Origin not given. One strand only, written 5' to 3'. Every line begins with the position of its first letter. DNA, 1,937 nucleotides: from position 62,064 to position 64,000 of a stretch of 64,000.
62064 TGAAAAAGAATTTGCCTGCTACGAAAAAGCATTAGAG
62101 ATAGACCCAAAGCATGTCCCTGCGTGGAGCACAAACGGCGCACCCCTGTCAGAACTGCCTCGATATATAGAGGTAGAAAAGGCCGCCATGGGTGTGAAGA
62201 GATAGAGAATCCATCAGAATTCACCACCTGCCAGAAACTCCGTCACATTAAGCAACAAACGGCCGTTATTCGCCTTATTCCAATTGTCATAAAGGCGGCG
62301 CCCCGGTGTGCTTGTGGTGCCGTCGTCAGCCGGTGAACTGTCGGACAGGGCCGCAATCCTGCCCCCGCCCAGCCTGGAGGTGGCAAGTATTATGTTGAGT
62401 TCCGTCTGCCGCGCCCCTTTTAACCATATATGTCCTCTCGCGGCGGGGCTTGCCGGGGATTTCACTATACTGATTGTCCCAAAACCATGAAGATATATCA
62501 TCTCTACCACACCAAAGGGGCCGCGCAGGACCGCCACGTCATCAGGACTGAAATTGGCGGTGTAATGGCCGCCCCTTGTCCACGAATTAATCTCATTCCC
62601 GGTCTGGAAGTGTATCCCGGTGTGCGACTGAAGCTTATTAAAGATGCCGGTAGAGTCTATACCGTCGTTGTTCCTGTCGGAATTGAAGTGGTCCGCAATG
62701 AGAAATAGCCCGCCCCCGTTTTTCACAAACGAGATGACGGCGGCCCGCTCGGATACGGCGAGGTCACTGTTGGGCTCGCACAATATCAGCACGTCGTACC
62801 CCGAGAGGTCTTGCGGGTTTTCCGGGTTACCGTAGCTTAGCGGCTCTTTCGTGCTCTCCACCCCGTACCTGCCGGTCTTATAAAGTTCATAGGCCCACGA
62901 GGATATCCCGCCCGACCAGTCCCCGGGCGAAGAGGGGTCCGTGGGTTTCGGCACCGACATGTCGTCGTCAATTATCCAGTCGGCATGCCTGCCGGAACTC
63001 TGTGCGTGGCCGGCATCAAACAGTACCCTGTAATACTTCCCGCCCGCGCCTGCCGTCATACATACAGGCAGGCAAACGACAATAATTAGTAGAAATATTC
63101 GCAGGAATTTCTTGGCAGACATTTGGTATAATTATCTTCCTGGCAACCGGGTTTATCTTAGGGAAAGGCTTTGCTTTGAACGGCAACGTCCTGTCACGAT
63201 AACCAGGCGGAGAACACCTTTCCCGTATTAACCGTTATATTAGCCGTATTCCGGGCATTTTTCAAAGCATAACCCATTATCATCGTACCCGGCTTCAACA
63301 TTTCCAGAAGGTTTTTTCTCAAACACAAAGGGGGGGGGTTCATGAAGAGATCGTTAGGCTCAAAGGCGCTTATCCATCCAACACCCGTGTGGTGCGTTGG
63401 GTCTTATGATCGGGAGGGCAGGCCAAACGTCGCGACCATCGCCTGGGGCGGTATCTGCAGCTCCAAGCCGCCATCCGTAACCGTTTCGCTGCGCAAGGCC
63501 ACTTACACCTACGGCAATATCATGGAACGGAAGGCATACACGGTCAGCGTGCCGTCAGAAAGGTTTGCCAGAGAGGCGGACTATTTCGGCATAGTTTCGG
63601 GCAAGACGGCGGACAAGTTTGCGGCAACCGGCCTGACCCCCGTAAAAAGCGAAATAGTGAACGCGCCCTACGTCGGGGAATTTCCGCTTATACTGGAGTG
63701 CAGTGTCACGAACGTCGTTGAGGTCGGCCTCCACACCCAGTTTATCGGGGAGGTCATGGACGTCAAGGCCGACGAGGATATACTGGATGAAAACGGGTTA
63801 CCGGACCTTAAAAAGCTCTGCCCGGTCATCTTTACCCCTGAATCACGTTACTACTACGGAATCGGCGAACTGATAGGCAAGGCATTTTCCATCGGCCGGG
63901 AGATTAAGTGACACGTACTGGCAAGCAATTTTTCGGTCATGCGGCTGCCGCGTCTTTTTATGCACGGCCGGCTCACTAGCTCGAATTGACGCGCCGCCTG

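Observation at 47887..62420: A 14.3-kb respiratory segment is bracketed by 214-bp near-identical direct repeats (gene-3'-end duplication)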

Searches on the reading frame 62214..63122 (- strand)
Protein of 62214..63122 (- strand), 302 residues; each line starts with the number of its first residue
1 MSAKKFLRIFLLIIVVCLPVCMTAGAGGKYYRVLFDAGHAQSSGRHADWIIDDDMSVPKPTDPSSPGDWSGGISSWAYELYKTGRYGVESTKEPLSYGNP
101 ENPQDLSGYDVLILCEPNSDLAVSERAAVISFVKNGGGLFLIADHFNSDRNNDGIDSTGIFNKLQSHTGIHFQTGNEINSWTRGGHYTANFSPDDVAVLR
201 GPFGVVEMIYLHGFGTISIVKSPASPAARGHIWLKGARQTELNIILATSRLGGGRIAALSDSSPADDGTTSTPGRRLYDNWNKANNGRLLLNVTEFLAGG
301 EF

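Call 7: search_protein_families(library=pfam, proteins=[window:62214-63122:-], max_evalue=0.01)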
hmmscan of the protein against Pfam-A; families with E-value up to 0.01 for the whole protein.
window:62214-63122:- (302 aa): 3 families
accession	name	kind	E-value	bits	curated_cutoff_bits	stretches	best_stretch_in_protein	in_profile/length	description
PF09822.16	ABC_transp_aux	-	0.00012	21.8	34.7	1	101-175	37-117/288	ABC-type uncharacterized transport system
PF09960.14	DUF2194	-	0.002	17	30.4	1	103-177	79-142/582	Uncharacterised protein conserved in bacteria (DUF2194)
PF14258.12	DUF4350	-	0.0028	18.4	30.4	1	72-190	8-119/181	Domain of unknown function (DUF4350)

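Call 8: search_protein_families(library=ncbifam, proteins=[window:62214-63122:-], max_evalue=0.01)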
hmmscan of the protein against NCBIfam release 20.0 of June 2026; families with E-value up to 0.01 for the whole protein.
window:62214-63122:- (302 aa): 0 families

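Call 10: find_encoding_contigs(protein=window:62214-63122:-, flank=10000, max_places=10)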
Protein window:62214-63122:- (302 aa): 1 contig read that carries it; 1 place shown.
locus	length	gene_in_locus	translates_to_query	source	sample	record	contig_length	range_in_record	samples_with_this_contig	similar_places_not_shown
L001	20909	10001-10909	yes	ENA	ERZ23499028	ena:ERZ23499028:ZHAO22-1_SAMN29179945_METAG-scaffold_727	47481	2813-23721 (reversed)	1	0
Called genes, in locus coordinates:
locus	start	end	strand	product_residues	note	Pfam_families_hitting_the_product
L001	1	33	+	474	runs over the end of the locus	PF07396:Porin_O_P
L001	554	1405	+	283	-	PF12727:PBP_like, PF12849:PBP_like_2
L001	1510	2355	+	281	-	PF00528:BPD_transp_1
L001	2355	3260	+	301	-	PF00528:BPD_transp_1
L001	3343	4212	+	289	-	PF02463:SMC_N, PF00005:ABC_tran, PF13304:AAA_21 (faint), PF13401:AAA_22 (weak)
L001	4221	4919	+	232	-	PF01895:PhoU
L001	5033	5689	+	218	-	PF01656:CbiA (weak), PF13500:AAA_26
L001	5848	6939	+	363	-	PF06050:HGD-D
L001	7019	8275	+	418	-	PF06050:HGD-D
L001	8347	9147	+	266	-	PF01869:BcrAD_BadFG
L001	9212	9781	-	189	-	PF01613:Flavin_Reduct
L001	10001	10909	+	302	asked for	-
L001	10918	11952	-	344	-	-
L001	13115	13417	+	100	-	PF01527:HTH_Tnp_1, PF13384:HTH_23 (weak), PF13518:HTH_28 (weak)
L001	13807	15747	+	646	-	PF13187:Fer4_9 (faint), PF13237:Fer4_10 (faint), PF14691:Fer4_20, PF07992:Pyr_redox_2, PF13450:NAD_binding_8 (weak), PF12838:Fer4_7, PF13534:Fer4_17, PF00037:Fer4, +5 more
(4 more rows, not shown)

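Call 13: find_homologous_proteins(query=window:62214-63122:-, max_evalue=0.00001)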
Query window:62214-63122:- (302 aa): 142 proteins with E <= 0.00001 among 1705 candidates; the best 120 are listed.
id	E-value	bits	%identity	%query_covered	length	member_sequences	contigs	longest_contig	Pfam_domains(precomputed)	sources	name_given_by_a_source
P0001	8.7e-205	697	100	100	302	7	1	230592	-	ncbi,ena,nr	ncbi:MAG: DUF2194 domain-containing protein [Candidatus Brocadiales bacterium]|nr:DUF2194 domain-con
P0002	1.3e-152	525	75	100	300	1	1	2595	-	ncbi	ncbi:MAG: hypothetical protein V3W51_06805 [Candidatus Brocadiales bacterium]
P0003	1.3e-148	512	76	99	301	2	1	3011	PF14258.13,PF09822.17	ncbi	ncbi:MAG: hypothetical protein ACE5KK_06485 [Candidatus Brocadiales bacterium]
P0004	6.2e-148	510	73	99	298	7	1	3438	-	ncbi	ncbi:MAG: hypothetical protein V3V45_05655 [Candidatus Brocadiales bacterium]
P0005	8.6e-147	506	74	99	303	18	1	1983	-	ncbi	-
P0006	2.0e-144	498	73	100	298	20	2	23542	-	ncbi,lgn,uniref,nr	ncbi:MAG TPA: hydrolase [Candidatus Avalokitesvara rifleensis]|uniref:hydrolase n=1 Tax=Candidatus A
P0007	5.6e-144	497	74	99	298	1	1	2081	PF14258.13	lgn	-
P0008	5.5e-143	494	71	99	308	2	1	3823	-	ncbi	-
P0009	3.4e-137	475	73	96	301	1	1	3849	PF14258.13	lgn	-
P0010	4.1e-117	409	61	97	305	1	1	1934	PF14258.13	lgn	-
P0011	4.8e-117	409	62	95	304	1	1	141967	-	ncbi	-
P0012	8.1e-116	405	60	99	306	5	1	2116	-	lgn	-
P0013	2.5e-115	403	59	99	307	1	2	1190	-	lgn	-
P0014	2.2e-114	400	62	89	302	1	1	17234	-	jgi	jgi:hypothetical protein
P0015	7.1e-113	395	62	90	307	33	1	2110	-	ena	-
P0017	5.7e-110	385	59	96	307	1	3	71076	PF09822.17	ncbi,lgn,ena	ncbi:MAG TPA: hydrolase [Candidatus Hypogeohydataceae bacterium YC41]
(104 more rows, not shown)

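Call 15: find_encoding_contigs(protein=P0006, flank=10000, max_places=4)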
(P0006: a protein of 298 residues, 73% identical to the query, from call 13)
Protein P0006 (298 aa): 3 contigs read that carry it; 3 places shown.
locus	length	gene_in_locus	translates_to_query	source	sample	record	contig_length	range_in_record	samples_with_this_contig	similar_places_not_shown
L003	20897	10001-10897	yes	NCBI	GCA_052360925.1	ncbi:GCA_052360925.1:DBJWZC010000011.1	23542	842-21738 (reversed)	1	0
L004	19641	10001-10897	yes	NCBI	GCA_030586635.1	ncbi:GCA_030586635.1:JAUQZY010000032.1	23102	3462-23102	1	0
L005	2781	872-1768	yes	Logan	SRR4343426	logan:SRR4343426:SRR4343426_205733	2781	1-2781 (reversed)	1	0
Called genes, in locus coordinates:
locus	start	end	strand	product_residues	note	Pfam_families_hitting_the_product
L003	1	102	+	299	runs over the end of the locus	PF00528:BPD_transp_1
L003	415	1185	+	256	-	PF02463:SMC_N, PF00005:ABC_tran, PF13304:AAA_21 (faint)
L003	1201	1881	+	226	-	PF01895:PhoU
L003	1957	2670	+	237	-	PF01656:CbiA, PF13500:AAA_26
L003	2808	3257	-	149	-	-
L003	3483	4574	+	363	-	PF06050:HGD-D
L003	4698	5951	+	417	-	PF06050:HGD-D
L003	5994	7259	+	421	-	-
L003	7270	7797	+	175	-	-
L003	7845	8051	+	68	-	PF18506:RelB-like (weak)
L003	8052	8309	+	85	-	PF05016:ParE_toxin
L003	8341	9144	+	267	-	PF01869:BcrAD_BadFG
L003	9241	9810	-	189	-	PF01613:Flavin_Reduct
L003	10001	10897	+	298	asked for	-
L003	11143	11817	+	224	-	PF01209:Ubie_methyltran, PF01728:FtsJ (weak), PF13489:Methyltransf_23, PF01135:PCMT, PF13847:Methyltransf_31, PF08241:Methyltransf_11, PF08242:Methyltransf_12, PF13649:Methyltransf_25, +1 more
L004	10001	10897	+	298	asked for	-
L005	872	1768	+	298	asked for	-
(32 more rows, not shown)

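Call 16: find_encoding_contigs(protein=P0011, flank=10000, max_places=4)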
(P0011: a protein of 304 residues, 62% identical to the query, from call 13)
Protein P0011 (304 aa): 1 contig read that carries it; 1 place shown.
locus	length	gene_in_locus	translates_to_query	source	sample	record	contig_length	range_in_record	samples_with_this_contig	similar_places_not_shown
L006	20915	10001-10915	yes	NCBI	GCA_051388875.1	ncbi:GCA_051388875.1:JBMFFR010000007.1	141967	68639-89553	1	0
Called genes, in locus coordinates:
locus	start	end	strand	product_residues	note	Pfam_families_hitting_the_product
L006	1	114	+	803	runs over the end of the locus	PF01564:Spermine_synth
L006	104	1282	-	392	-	PF04055:Radical_SAM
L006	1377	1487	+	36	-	-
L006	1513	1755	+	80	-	-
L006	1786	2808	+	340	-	PF00005:ABC_tran, PF13304:AAA_21 (weak)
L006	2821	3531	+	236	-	PF01061:ABC2_membrane (weak), PF12679:ABC2_membrane_2, PF12730:ABC2_membrane_4 (weak), PF12698:ABC2_membrane_3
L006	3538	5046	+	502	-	PF23357:DUF7088, PF09822:ABC_transp_aux, PF23355:IFT52_GIFT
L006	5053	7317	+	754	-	PF14238:DUF4340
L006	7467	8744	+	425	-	PF00089:Trypsin, PF13365:Trypsin_2, PF14685:PDZ_Tricorn (faint), PF00595:PDZ (faint), PF13180:PDZ_2, PF17820:PDZ_6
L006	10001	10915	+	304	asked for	-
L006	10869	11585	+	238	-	PF01209:Ubie_methyltran, PF13489:Methyltransf_23 (weak), PF00398:RrnaAD (weak), PF01135:PCMT, PF13847:Methyltransf_31, PF08241:Methyltransf_11, PF08242:Methyltransf_12, PF13649:Methyltransf_25, +1 more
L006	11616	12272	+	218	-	PF01209:Ubie_methyltran, PF13489:Methyltransf_23 (weak), PF01135:PCMT (weak), PF01728:FtsJ (weak), PF13847:Methyltransf_31, PF08241:Methyltransf_11, PF08242:Methyltransf_12, PF13649:Methyltransf_25, +1 more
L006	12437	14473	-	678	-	-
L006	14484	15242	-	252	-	PF14522:Cytochrome_C7 (faint), PF14537:Cytochrom_c3_2 (faint), PF22678:Cytochrom_c_NrfB-like (faint), PF09699:Paired_CXXCH_1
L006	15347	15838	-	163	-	PF22113:Mtrc-MtrF_II-IV_dom (weak), PF13435:Cytochrome_C554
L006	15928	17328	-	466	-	PF13520:AA_permease_2, PF00324:AA_permease, PF13906:AA_permease_C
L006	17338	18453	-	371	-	PF03054:tRNA_Me_trans, PF20259:tRNA_Me_trans_M, PF20258:tRNA_Me_trans_C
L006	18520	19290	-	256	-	PF02163:Peptidase_M50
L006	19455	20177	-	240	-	PF01925:TauE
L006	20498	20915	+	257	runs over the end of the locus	PF00142:Fer4_NifH (weak), PF01656:CbiA, PF02374:ArsA_ATPase, PF06564:CBP_BcsQ (weak), PF10609:ParA (weak), PF13614:AAA_31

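Call 17: find_encoding_contigs(protein=P0017, flank=10000, max_places=4)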
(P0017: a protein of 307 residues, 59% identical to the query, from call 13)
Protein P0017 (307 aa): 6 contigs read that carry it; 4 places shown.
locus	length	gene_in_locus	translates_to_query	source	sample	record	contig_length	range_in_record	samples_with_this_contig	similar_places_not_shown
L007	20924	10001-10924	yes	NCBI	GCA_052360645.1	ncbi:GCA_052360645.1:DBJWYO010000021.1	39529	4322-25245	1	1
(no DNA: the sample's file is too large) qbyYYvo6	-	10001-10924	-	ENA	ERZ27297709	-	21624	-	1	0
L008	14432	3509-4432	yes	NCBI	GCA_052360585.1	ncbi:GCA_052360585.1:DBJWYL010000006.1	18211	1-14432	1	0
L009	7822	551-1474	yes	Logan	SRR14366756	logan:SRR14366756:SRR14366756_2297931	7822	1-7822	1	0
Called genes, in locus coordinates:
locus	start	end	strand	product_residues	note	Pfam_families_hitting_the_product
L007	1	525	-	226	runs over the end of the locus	PF03205:MobB (faint)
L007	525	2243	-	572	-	PF01257:2Fe-2S_thioredx, PF01512:Complex1_51K, PF10531:SLBB (weak), PF10589:NADH_4Fe-4S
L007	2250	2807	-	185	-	PF01257:2Fe-2S_thioredx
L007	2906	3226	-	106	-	-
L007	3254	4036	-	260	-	PF01965:DJ-1_PfpI (faint), PF13507:GATase_5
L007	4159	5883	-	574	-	PF01268:FTHFS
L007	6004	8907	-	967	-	PF02700:PurS, PF18072:FGAR-AT_linker, PF00586:AIRS, PF02769:AIRS_C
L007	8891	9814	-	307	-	PF03807:F420_oxidored (weak), PF02153:PDH_N, PF20463:PDH_C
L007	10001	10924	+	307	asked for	PF09822:ABC_transp_aux (faint)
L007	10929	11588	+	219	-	PF01209:Ubie_methyltran, PF01135:PCMT (weak), PF01728:FtsJ (weak), PF02390:Methyltransf_4 (faint), PF13847:Methyltransf_31, PF08241:Methyltransf_11, PF13649:Methyltransf_25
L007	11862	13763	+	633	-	PF06480:FtsH_ext, PF06068:TIP49 (faint), PF00004:AAA, PF07728:AAA_5 (faint), PF17862:AAA_lid_3, PF01434:Peptidase_M41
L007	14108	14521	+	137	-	PF12836:HHH_3, PF00633:HHH (faint)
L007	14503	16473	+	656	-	PF00270:DEAD (faint), PF04851:ResIII, PF17757:UvrB_inter, PF27431:UvrB_3rd, PF00271:Helicase_C, PF12344:UvrB, PF02151:UVR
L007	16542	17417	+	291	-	PF02749:QRPTase_N, PF01729:QRPTase_C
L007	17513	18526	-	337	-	PF01210:NAD_Gly3P_dh_N, PF02558:ApbA (weak), PF07479:NAD_Gly3P_dh_C, PF20618:GPD_NAD_C_bact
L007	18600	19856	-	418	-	PF00464:SHMT, PF00155:Aminotran_1_2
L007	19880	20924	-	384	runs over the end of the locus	PF03462:PCRF, PF00472:RF-1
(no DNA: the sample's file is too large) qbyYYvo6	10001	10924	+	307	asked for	PF09822:ABC_transp_aux (faint)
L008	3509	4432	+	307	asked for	PF09822:ABC_transp_aux (faint)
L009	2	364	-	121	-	?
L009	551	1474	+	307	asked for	PF09822:ABC_transp_aux (faint)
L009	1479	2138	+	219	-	PF01209:Ubie_methyltran, PF01135:PCMT (weak), PF01728:FtsJ (weak), PF02390:Methyltransf_4 (faint), PF13847:Methyltransf_31, PF08241:Methyltransf_11, PF13649:Methyltransf_25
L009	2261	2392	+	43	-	-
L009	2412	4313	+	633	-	PF06480:FtsH_ext, PF06068:TIP49 (faint), PF00004:AAA, PF07728:AAA_5 (faint), PF17862:AAA_lid_3, PF01434:Peptidase_M41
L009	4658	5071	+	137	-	PF12836:HHH_3, PF00633:HHH (faint)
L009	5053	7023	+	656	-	PF00270:DEAD (faint), PF04851:ResIII, PF17757:UvrB_inter, PF27431:UvrB_3rd, PF00271:Helicase_C, PF12344:UvrB, PF02151:UVR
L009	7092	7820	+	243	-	?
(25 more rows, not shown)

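Call 24: find_encoding_contigs(protein=P0008, flank=5000, max_places=3)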
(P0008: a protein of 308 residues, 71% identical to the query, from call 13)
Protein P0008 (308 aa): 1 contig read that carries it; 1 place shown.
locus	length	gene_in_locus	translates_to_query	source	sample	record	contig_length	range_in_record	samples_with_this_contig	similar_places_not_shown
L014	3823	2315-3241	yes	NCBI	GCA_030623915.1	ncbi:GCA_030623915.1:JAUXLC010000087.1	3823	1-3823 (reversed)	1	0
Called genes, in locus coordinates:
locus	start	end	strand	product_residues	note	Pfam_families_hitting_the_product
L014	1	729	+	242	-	?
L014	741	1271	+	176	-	-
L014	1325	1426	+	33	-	-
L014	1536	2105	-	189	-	PF01613:Flavin_Reduct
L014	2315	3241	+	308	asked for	-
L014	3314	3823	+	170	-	?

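Call 25: find_encoding_contigs(protein=P0009, flank=5000, max_places=3)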
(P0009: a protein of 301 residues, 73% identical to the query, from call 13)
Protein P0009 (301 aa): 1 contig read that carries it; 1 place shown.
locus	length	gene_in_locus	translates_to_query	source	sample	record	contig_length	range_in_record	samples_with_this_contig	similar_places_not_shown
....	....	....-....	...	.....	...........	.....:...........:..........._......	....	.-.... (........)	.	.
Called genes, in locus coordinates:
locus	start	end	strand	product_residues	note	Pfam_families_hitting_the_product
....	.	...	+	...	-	?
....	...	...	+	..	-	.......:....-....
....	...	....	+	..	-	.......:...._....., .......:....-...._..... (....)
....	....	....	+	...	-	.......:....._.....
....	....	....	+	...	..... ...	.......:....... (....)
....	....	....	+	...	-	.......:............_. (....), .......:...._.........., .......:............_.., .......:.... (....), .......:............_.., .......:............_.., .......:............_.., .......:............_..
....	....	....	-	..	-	-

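Call 26: find_encoding_contigs(protein=P0004, flank=5000, max_places=3)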
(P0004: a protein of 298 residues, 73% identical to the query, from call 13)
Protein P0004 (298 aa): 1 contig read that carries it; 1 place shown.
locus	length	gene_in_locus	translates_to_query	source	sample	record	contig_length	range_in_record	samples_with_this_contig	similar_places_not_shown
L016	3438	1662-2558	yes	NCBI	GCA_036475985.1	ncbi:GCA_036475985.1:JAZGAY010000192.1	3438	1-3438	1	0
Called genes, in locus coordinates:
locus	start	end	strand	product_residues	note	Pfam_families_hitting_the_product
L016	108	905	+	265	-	PF01869:BcrAD_BadFG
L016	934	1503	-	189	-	PF01613:Flavin_Reduct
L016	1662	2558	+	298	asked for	-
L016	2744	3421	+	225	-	PF01209:Ubie_methyltran, PF13489:Methyltransf_23, PF01135:PCMT, PF05175:MTS (weak), PF13847:Methyltransf_31, PF08241:Methyltransf_11, PF08242:Methyltransf_12, PF13649:Methyltransf_25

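Call 59: find_related_loci(query=window:62214-63122:-, collection=metagenome_contigs, flank=10000)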
Query window:62214-63122:- (302 aa) in metagenome_contigs; peptide patterns used: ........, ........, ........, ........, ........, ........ (x = any residue, [..] = any of these).
82 stretches matched a pattern; 1 encode a relative of the query (tblastn E <= 1e-3); 1 distinct loci.
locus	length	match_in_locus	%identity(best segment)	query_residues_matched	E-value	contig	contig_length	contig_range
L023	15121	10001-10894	73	1-301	2e-147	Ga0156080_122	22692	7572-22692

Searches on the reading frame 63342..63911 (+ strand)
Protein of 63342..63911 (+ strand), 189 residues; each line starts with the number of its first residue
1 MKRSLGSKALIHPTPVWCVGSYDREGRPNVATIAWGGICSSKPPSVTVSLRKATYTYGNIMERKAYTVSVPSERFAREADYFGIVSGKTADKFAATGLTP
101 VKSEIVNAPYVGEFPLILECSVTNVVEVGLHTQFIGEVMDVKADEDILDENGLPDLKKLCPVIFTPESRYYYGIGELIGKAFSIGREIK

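Call 8: search_protein_families(library=ncbifam, proteins=[window:63342-63911:+], max_evalue=0.01)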
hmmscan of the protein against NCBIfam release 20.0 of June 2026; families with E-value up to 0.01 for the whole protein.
window:63342-63911:+ (189 aa): 3 families
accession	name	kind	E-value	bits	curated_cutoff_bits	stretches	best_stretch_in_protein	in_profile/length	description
NF045733.1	StyMonoxStyB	equivalog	2.4e-07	30.8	200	1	13-143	12-133/150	styrene monooxygenase NADH-dependent flavin reductase subunit StyB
TIGR03615.1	RutF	equivalog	3.5e-06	27.1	254.75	1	37-145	35-141/156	NADH-dependent FMN reductase RutF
NF045630.1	monooxsub_HsaB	equivalog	0.0025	17.7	230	1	40-142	45-141/186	3-hydroxy-9,10-secoandrosta-1,3,5(10)-triene-9,17-dione monooxygenase reductase subunit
